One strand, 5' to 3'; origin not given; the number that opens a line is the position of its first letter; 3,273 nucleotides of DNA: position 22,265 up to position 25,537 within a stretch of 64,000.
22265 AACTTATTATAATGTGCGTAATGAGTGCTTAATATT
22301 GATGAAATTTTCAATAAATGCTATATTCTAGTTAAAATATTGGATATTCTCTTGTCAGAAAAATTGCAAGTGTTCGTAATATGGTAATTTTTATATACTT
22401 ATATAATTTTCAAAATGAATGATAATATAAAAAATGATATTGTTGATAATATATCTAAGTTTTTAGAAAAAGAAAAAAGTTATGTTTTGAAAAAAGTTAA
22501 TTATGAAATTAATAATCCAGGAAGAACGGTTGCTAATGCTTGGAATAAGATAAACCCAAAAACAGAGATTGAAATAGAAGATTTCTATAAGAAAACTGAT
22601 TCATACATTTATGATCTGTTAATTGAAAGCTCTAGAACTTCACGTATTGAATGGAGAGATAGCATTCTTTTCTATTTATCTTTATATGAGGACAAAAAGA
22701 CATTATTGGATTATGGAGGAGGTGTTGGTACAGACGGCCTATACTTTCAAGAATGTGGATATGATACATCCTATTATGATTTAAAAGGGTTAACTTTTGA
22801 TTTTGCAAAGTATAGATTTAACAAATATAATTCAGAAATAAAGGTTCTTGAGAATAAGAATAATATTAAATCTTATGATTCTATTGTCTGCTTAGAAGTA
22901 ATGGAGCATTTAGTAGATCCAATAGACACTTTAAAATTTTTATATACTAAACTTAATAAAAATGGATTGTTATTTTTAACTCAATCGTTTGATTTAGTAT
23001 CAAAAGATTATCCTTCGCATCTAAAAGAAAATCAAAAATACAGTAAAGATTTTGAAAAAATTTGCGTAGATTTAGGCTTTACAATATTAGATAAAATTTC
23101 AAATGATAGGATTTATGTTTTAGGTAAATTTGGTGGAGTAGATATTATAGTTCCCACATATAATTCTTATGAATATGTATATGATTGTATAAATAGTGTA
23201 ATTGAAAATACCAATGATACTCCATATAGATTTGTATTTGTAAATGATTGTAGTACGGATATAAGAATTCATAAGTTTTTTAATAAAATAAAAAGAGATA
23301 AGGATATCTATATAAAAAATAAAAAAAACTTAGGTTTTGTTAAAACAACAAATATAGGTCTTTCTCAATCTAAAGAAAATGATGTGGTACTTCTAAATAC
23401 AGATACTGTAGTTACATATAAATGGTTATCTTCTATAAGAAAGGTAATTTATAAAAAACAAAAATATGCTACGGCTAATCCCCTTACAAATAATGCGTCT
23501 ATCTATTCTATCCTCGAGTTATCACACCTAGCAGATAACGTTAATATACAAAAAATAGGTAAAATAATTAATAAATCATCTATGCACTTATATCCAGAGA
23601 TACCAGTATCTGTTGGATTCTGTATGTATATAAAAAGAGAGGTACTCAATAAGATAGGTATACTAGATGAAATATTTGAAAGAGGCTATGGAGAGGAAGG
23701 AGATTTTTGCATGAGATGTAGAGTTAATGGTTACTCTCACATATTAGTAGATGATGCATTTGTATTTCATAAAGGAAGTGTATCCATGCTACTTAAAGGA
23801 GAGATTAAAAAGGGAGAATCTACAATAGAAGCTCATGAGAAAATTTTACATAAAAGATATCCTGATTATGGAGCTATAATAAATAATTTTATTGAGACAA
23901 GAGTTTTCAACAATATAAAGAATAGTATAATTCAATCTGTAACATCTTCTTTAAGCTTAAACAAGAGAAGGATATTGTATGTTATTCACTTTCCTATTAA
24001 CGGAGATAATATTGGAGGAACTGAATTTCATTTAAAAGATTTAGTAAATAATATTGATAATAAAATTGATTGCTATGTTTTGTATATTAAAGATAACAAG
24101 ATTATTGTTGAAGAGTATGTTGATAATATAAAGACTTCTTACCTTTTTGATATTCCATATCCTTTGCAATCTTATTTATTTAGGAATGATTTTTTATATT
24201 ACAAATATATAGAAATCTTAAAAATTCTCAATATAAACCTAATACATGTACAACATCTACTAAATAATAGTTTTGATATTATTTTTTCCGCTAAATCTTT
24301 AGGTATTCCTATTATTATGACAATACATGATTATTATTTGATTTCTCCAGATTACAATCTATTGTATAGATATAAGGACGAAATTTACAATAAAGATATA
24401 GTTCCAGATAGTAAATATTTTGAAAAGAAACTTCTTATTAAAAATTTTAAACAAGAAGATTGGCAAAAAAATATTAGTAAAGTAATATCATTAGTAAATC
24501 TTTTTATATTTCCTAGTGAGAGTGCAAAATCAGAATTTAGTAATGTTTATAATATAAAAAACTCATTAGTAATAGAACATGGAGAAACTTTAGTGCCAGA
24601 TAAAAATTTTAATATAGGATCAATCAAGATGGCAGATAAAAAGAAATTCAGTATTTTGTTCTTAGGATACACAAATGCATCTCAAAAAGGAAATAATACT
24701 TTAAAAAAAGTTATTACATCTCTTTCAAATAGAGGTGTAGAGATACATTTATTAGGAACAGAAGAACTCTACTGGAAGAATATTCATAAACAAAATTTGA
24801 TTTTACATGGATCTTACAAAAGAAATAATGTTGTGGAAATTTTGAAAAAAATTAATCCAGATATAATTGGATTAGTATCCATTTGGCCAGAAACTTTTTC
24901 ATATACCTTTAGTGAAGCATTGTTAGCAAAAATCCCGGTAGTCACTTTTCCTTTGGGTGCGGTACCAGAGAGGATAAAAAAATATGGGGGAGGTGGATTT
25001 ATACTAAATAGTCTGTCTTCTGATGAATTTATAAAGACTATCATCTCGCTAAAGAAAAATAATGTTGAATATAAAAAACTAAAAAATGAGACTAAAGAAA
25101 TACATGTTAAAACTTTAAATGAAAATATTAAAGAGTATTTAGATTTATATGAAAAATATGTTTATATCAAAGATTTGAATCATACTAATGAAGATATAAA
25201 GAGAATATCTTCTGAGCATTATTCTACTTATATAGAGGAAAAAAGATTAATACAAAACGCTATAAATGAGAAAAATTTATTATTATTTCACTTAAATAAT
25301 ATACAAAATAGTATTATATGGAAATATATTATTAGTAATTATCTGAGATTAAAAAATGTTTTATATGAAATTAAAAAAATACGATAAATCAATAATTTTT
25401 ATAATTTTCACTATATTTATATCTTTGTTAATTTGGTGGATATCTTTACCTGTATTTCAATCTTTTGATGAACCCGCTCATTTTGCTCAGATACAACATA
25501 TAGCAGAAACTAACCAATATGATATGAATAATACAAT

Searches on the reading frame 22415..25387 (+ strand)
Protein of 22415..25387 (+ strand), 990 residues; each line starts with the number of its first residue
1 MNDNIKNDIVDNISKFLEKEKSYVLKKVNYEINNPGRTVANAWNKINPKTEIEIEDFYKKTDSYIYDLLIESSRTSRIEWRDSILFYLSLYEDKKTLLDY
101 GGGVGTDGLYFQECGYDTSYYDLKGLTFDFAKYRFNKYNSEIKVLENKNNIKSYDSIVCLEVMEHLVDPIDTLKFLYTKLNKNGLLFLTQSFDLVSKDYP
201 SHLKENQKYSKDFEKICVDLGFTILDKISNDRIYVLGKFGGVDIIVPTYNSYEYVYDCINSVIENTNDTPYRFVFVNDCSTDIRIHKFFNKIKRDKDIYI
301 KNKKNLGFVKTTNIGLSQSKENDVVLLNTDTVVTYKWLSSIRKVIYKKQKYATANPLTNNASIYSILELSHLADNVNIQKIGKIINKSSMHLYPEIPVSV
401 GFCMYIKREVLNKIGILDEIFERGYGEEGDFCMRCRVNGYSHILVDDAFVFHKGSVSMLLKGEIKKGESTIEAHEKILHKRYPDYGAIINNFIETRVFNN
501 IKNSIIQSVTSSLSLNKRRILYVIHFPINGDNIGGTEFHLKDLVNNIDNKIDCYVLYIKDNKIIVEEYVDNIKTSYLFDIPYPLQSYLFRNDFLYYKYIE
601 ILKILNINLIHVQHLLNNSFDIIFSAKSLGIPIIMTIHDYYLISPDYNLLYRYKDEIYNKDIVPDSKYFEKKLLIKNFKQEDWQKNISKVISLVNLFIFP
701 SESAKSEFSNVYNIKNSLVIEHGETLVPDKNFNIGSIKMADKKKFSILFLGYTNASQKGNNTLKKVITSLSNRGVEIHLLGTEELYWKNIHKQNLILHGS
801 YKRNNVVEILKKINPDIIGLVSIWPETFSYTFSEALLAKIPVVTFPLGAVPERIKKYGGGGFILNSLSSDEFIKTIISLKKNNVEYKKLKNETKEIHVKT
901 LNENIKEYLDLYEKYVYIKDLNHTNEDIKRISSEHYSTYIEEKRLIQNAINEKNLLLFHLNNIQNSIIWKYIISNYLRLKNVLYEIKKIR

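Call 5: search_protein_families(library=pfam, proteins=[window:22415-25387:+], max_evalue=0.01)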
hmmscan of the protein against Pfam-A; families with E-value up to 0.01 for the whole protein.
window:22415-25387:+ (990 aa): 10 families
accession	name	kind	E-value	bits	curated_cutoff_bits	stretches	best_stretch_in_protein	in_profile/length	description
PF00535.33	Glycos_transf_2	-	3.1e-16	60.2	23.3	1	244-414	2-167/168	Glycosyl transferase family 2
PF13489.12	Methyltransf_23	-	5.2e-14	52.7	27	1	79-191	8-119/164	Methyltransferase domain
PF00534.26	Glycos_transf_1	-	4.6e-10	39.7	26.4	1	741-895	12-171/172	Glycosyl transferases group 1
PF13439.12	Glyco_transf_4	-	5.4e-10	40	28.5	1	533-716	1-156/170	Glycosyltransferase Family 4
PF13692.12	Glyco_trans_1_4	-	5.1e-08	33.7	27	1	746-880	3-140/142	Glycosyl transferases group 1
PF08242.18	Methyltransf_12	-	1.4e-06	29.4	30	1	98-186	1-98/98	Methyltransferase domain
PF13641.12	Glyco_tranf_2_3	-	0.00012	22.7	27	1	242-451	3-210/230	Glycosyltransferase like family 2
PF08241.18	Methyltransf_11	-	0.0019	19.3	21.2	0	98-187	1-94/95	Methyltransferase domain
PF13847.12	Methyltransf_31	-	0.0022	18.1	27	0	115-214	33-130/145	Methyltransferase domain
PF13632.12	Glyco_trans_2_3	-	0.0026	18.1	27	1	324-456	2-126/198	Glycosyl transferase family group 2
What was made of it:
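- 22415..25387 (+): MT-GT2-GT4 fusion (990 aa): helical bundle 1-89, SAM methyltransferase 96-238 (motif I D99-x-G-x-G-x-G105), GT2 242-460, helical linker 472-514, GT-B 518-915, C-terminal helices 926-989. Candidate polymerase with a built-in cap methyltransferase (inferred). Pfam domains (call 5).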

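Call 16: search_protein_families(library=ncbifam, proteins=[window:22415-25387:+], max_evalue=0.001)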
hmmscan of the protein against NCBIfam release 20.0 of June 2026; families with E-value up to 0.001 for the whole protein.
window:22415-25387:+ (990 aa): 13 families
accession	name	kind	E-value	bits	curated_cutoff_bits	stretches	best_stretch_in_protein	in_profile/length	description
TIGR03937.1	PgaC_IcaA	equivalog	3.4e-09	36.2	422.3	1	238-417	43-218/407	poly-beta-1,6-N-acetyl-D-glucosamine synthase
NF047683.1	TeichurnBiosyTuaG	equivalog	2e-08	34.2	400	1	242-343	8-109/252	teichuronic acid biosynthesis protein TuaG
TIGR01983.1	UbiG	equivalog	1.3e-07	31.1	102.95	1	140-189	101-152/228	bifunctional 2-polyprenyl-6-hydroxyphenol methylase/3-demethylubiquinol 3-O-methyltransferase UbiG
NF038299.1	EPS_HpsN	equivalog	2.9e-06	26.5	425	1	242-454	3-222/317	hormogonium polysaccharide biosynthesis glycosyltransferase HpsN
TIGR03999.1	thiol_BshA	equivalog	3.9e-06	26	273.7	1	803-915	263-373/375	N-acetyl-alpha-D-glucosaminyl L-malate synthase BshA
TIGR04345.1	ovoA_Cterm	equivalog_domain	1.8e-05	24.4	170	1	148-197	129-178/242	putative 4-mercaptohistidine N1-methyltransferase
NF047684.1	TeichurnBiosyTuaC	equivalog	6.4e-05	22.1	550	1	742-912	218-386/391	teichuronic acid biosynthesis protein TuaC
NF041875.1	EPS_EpsD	equivalog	8e-05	22.2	370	1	242-346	1-105/325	exopolysaccharide biosynthesis glycosyltransferase EpsD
NF041394.1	GtaseAglG_Halo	equivalog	0.00011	21.6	440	1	243-354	4-116/304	glucosyl-dolichyl phosphate glucuronosyltransferase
NF011650.0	PRK15068.1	equivalog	0.0005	19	209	1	146-210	183-245/324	tRNA 5-methoxyuridine(34)/uridine 5-oxyacetic acid(34) synthase CmoB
NF007453.0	PRK10018.1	equivalog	0.00054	19.7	382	1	242-353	8-116/280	colanic acid biosynthesis glycosyltransferase WcaA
TIGR04017.1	WcaA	equivalog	0.0007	19.3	495.75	1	242-342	7-107/279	colanic acid biosynthesis glycosyltransferase WcaA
TIGR03965.1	mycofact_glyco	equivalog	0.00092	18.2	280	0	241-453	75-281/467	mycofactocin biosynthesis glycosyltransferase MftF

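Call 17: find_homologous_proteins(query=window:22415-25387:+, max_evalue=1e-10)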
Query window:22415-25387:+ (990 aa): 387 proteins with E <= 1e-10 among 8000 candidates; the best 120 are listed.
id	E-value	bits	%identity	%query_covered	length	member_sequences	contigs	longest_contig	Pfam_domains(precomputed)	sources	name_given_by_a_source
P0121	0.0e+0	2196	100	100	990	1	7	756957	PF13489.13,PF13641.13,PF00534.27,PF13439.13,PF00535.33,PF08242.19,PF13692.13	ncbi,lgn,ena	-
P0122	0.0e+0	1085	55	91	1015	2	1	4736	PF13489.13,PF00534.27,PF13439.13,PF00535.33,PF08242.19,PF13692.13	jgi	-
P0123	0.0e+0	1085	53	92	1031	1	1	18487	PF13489.13,PF00534.27,PF13439.13,PF00535.33,PF08242.19,PF13692.13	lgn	-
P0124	0.0e+0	1045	52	91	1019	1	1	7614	PF13489.13,PF00534.27,PF13439.13,PF00535.33,PF08242.19,PF13692.13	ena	-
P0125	0.0e+0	1034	50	94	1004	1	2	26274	PF13489.13,PF10111.15,PF00534.27,PF13439.13,PF00535.33,PF08241.19,PF08242.19,PF13692.13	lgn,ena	-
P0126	0.0e+0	1025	50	97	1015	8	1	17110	PF13489.13,PF00534.27,PF13439.13,PF00535.33,PF08241.19,PF08242.19,PF13692.13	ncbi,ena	-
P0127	0.0e+0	1019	50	96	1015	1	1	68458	PF13489.13,PF00534.27,PF13439.13,PF00535.33,PF08241.19,PF08242.19,PF13692.13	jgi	-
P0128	8.8e-287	973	49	99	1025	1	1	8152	PF13489.13,PF00534.27,PF13439.13,PF00535.33,PF08242.19,PF13692.13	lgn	-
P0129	1.2e-249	850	46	89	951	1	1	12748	PF10111.15,PF13641.13,PF00534.27,PF13439.13,PF00535.33,PF13692.13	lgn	-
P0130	2.2e-244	832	44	92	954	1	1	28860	PF10111.15,PF00534.27,PF13579.13,PF13439.13,PF00535.33,PF13692.13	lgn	-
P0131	2.5e-184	633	37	92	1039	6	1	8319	PF13847.13,PF13489.13,PF13641.13,PF00534.27,PF13649.13,PF13439.13,PF00535.33,PF08241.19,PF08242.19,PF13692.13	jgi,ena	-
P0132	5.8e-176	606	41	68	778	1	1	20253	PF00534.27,PF13439.13,PF00535.33,PF13692.13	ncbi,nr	ncbi:MAG: glycosyltransferase [Candidatus Omnitrophica bacterium]|nr:glycosyltransferase [Candidatus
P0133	2.7e-171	590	35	88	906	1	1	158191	PF00534.27,PF13439.13,PF00535.33,PF13692.13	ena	-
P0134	1.7e-141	492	33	90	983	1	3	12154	PF13489.13,PF13641.13,PF00534.27,PF13439.13,PF00535.33,PF08241.19,PF08242.19,PF13692.13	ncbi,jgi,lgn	jgi:glycosyltransferase involved in cell wall biosynthesis/SAM-dependent methyltransferase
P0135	1.1e-137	479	49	49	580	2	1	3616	PF00534.27,PF13439.13,PF13692.13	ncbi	-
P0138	2.7e-128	448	31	90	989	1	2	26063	PF13489.13,PF13641.13,PF00534.27,PF13439.13,PF00535.33,PF08241.19,PF08242.19,PF13692.13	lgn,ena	-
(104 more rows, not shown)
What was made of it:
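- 22415..25387 (+): Relatives of 49-55% identity keep all three domains (call 17).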

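Call 18: find_encoding_contigs(protein=P0127, flank=10000, max_places=1)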
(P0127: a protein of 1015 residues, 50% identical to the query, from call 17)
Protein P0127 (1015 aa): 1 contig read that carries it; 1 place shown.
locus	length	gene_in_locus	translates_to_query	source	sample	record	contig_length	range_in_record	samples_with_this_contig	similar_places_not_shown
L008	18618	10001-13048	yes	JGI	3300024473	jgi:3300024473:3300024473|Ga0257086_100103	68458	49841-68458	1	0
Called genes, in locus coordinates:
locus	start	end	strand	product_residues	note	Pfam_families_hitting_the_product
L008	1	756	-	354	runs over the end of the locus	PF02463:SMC_N, PF13175:AAA_15 (weak), PF13476:AAA_23, PF13555:AAA_29 (faint), PF13304:AAA_21 (weak)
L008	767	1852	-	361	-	PF00712:DNA_pol3_beta, PF02767:DNA_pol3_beta_2, PF02768:DNA_pol3_beta_3, PF00712:DNA_pol3_beta (weak)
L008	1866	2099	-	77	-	-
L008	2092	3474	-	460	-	PF11638:DnaA_N, PF00004:AAA (faint), PF00308:Bac_DnaA, PF01637:ATPase_2 (weak), PF01695:IstB_IS21 (weak), PF08299:Bac_DnaA_C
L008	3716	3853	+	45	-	PF00468:Ribosomal_L34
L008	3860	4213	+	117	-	PF00825:Ribonuclease_P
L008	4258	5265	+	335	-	PF02096:60KD_IMP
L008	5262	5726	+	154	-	PF13083:KH_KhpA-B (faint), PF01424:R3H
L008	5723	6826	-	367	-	PF13439:Glyco_transf_4, PF20706:GT4-conflict, PF00534:Glycos_transf_1, PF13692:Glyco_trans_1_4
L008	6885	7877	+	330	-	PF01370:Epimerase, PF04321:RmlD_sub_bind, PF16363:GDP_Man_Dehyd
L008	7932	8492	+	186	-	PF10648:Gmad2 (weak)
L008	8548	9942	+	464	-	PF00535:Glycos_transf_2, PF13641:Glyco_tranf_2_3, PF13632:Glyco_trans_2_3 (weak)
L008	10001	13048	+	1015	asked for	PF13489:Methyltransf_23, PF08241:Methyltransf_11 (faint), PF08242:Methyltransf_12, PF00535:Glycos_transf_2, PF13439:Glyco_transf_4, PF00534:Glycos_transf_1, PF13692:Glyco_trans_1_4 (weak)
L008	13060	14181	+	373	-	PF00535:Glycos_transf_2, PF10111:Glyco_tranf_2_2, PF04138:GtrA_DPMS_TM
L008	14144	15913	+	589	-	PF09852:DUF2079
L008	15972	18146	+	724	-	-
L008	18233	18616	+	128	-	?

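Call 19: find_encoding_contigs(protein=P0125, flank=10000, max_places=1)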
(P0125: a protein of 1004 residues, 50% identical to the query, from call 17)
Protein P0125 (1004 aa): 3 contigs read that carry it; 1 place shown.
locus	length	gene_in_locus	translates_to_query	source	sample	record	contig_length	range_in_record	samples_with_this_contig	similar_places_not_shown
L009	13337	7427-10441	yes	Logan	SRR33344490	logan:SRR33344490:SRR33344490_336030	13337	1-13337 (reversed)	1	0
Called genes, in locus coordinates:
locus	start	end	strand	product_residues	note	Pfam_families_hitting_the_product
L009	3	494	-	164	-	?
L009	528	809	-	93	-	-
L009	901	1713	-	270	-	PF00950:ABC-3, PF01032:FecCD (weak)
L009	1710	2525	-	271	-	PF00005:ABC_tran, PF13304:AAA_21 (faint)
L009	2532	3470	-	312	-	PF01297:ZnuA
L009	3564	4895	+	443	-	-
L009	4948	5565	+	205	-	-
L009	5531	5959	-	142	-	PF05014:Nuc_deoxyrib_tr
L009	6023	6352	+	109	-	-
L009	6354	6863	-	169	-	PF20603:Bact_hydrolase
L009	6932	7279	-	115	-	PF04343:DUF488, PF22751:DUF488-N3a, PF22752:DUF488-N3i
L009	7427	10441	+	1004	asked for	PF13489:Methyltransf_23, PF08241:Methyltransf_11 (faint), PF08242:Methyltransf_12 (weak), PF00535:Glycos_transf_2, PF10111:Glyco_tranf_2_2 (weak), PF13439:Glyco_transf_4, PF00534:Glycos_transf_1, PF13692:Glyco_trans_1_4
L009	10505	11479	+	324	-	PF00535:Glycos_transf_2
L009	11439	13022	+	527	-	-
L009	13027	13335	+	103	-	?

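Call 20: find_encoding_contigs(protein=P0123, flank=10000, max_places=1)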
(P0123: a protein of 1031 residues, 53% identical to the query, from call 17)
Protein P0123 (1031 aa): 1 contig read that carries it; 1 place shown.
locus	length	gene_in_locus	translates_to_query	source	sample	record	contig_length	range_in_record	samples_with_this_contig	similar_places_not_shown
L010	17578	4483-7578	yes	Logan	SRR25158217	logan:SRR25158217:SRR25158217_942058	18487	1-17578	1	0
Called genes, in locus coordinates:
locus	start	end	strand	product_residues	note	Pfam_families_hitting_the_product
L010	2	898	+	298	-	?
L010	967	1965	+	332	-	PF01073:3Beta_HSD, PF01370:Epimerase, PF02719:Polysacc_synt_2, PF04321:RmlD_sub_bind, PF07993:NAD_binding_4, PF13460:NAD_binding_10 (weak), PF16363:GDP_Man_Dehyd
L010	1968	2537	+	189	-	PF00908:dTDP_sugar_isom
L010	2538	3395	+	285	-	PF01370:Epimerase, PF04321:RmlD_sub_bind, PF16363:GDP_Man_Dehyd (weak), PF07993:NAD_binding_4 (weak)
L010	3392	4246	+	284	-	PF00483:NTP_transferase, PF12804:NTP_transf_3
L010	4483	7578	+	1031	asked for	PF13489:Methyltransf_23, PF08242:Methyltransf_12 (weak), PF00535:Glycos_transf_2, PF13439:Glyco_transf_4, PF00534:Glycos_transf_1, PF13692:Glyco_trans_1_4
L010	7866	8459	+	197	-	-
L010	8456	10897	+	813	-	-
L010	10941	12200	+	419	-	PF21374:WsaF_N (weak), PF22772:WsaF_C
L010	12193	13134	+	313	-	PF01073:3Beta_HSD, PF01370:Epimerase, PF02719:Polysacc_synt_2, PF07993:NAD_binding_4 (faint), PF13460:NAD_binding_10, PF16363:GDP_Man_Dehyd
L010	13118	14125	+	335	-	PF00535:Glycos_transf_2, PF10111:Glyco_tranf_2_2, PF13641:Glyco_tranf_2_3 (weak)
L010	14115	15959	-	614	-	PF00535:Glycos_transf_2, PF10111:Glyco_tranf_2_2, PF13641:Glyco_tranf_2_3, PF05045:RgpF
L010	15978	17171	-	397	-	PF00005:ABC_tran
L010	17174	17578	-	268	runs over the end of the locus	PF01061:ABC2_membrane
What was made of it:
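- Closest known: Geobacillus stearothermophilus NRS 2004/3a S-layer glycan pathway. Same: A related locus (L010) also has rml genes and a WsaF-like GT (call 20).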

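Call 52: search_protein_families(library=pfam, proteins=[L010:15978-17171:-], max_evalue=0.1)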
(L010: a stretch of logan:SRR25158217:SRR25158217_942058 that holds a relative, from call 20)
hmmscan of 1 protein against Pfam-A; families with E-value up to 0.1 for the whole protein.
L010:15978-17171:- (397 aa): 6 families
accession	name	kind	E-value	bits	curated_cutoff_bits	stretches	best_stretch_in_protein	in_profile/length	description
PF00005.33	ABC_tran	-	1.9e-23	84.1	25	1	47-178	1-135/137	ABC transporter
PF13304.12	AAA_21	-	0.00074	20.1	27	1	59-82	1-24/304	AAA domain, putative AbiEii toxin, Type IV TA system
PF13476.12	AAA_23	-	0.0017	19.4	27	1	50-77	15-39/201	AAA domain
PF13555.12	AAA_29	-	0.0031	17.7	27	1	51-83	16-48/61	P-loop containing region of AAA domain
PF02463.25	SMC_N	-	0.0087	15.9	40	0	57-74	24-41/220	RecF/RecN/SMC N terminal domain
PF13175.12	AAA_15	-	0.0092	16.1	32.1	1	59-250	25-151/374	AAA ATPase domain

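Call 53: find_encoding_contigs(protein=P0126, flank=10000, max_places=1)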
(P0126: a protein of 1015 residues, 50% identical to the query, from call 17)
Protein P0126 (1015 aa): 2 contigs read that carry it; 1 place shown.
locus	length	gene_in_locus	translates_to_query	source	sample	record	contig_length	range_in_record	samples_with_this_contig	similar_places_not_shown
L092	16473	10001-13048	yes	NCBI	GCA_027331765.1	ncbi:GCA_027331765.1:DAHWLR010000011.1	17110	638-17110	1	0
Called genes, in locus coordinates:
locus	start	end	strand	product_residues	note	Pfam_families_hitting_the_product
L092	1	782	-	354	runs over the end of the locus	PF02463:SMC_N, PF13175:AAA_15 (weak), PF13476:AAA_23, PF13555:AAA_29 (faint), PF13304:AAA_21 (weak)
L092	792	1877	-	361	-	PF00712:DNA_pol3_beta, PF02767:DNA_pol3_beta_2, PF02768:DNA_pol3_beta_3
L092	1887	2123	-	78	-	-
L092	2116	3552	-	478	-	PF11638:DnaA_N, PF00004:AAA (faint), PF01695:IstB_IS21 (weak), PF00308:Bac_DnaA, PF01637:ATPase_2 (weak), PF08299:Bac_DnaA_C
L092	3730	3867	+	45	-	PF00468:Ribosomal_L34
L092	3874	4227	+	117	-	PF00825:Ribonuclease_P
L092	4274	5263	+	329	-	PF02096:60KD_IMP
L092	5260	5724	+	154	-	PF13083:KH_KhpA-B (faint), PF01424:R3H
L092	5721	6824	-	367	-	PF13439:Glyco_transf_4, PF20706:GT4-conflict, PF00534:Glycos_transf_1, PF13692:Glyco_trans_1_4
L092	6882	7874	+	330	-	PF01370:Epimerase, PF04321:RmlD_sub_bind, PF05368:NmrA (weak), PF16363:GDP_Man_Dehyd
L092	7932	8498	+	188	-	PF10648:Gmad2 (weak)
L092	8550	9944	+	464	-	PF00535:Glycos_transf_2, PF13641:Glyco_tranf_2_3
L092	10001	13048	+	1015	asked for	PF13489:Methyltransf_23, PF08241:Methyltransf_11 (weak), PF08242:Methyltransf_12, PF00535:Glycos_transf_2, PF13439:Glyco_transf_4, PF00534:Glycos_transf_1 (weak), PF13692:Glyco_trans_1_4 (weak)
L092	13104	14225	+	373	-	PF00535:Glycos_transf_2, PF10111:Glyco_tranf_2_2, PF04138:GtrA_DPMS_TM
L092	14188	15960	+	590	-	PF09852:DUF2079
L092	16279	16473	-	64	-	?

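Call 54: find_encoding_contigs(protein=P0138, flank=10000, max_places=1)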
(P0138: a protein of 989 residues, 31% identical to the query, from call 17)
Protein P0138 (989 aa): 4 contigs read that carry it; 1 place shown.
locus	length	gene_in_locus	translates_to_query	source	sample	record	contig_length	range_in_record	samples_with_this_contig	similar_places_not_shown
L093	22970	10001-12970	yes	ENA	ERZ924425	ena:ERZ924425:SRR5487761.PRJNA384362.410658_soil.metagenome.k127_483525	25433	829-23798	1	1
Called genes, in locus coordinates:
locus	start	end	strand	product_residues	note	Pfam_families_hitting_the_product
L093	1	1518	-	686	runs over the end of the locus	-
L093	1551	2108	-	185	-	PF22747:Zn_ribbon_DUF2089, PF09862:DUF2089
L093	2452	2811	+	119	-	-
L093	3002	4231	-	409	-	-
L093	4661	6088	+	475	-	-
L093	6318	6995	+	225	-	PF00308:Bac_DnaA (weak), PF01695:IstB_IS21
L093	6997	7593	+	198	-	-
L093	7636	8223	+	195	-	PF14216:DUF4326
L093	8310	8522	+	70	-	-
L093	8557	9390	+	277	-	-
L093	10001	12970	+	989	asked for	PF13489:Methyltransf_23, PF08241:Methyltransf_11, PF08242:Methyltransf_12 (weak), PF13641:Glyco_tranf_2_3 (weak), PF00535:Glycos_transf_2, PF13439:Glyco_transf_4, PF00534:Glycos_transf_1, PF13692:Glyco_trans_1_4 (weak)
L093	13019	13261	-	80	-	-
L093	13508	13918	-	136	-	-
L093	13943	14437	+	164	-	PF02371:Transposase_20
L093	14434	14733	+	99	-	-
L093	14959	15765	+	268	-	PF00483:NTP_transferase, PF12804:NTP_transf_3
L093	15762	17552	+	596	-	PF01041:DegT_DnrJ_EryC1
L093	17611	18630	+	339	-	PF01073:3Beta_HSD, PF01370:Epimerase, PF02719:Polysacc_synt_2, PF04321:RmlD_sub_bind, PF05368:NmrA (weak), PF07993:NAD_binding_4, PF08659:KR (weak), PF16363:GDP_Man_Dehyd, +1 more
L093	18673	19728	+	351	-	PF01073:3Beta_HSD (weak), PF01370:Epimerase, PF16363:GDP_Man_Dehyd, PF07993:NAD_binding_4 (weak)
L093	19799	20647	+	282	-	PF00456:Transketolase_N, PF00676:E1_dh (weak)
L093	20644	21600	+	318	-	PF02779:Transket_pyr, PF02780:Transketolase_C, PF22613:Transketolase_C_1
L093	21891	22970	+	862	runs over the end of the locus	PF03155:Alg6_Alg8 (weak), PF09594:GT87, PF13231:PMT_2 (weak), PF00535:Glycos_transf_2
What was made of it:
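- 25356..26771 (+): DUF2142 polytopic membrane protein (471 aa), overlapping the end of the 990-aa gene by 32 nt; probable extracytoplasmic partner (inferred). Homologs of the 990-aa gene are likewise followed by large membrane proteins (DUF2079 in L008 and L092; GT87/PMT_2 further downstream in L093) (calls 18, 53, 54).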
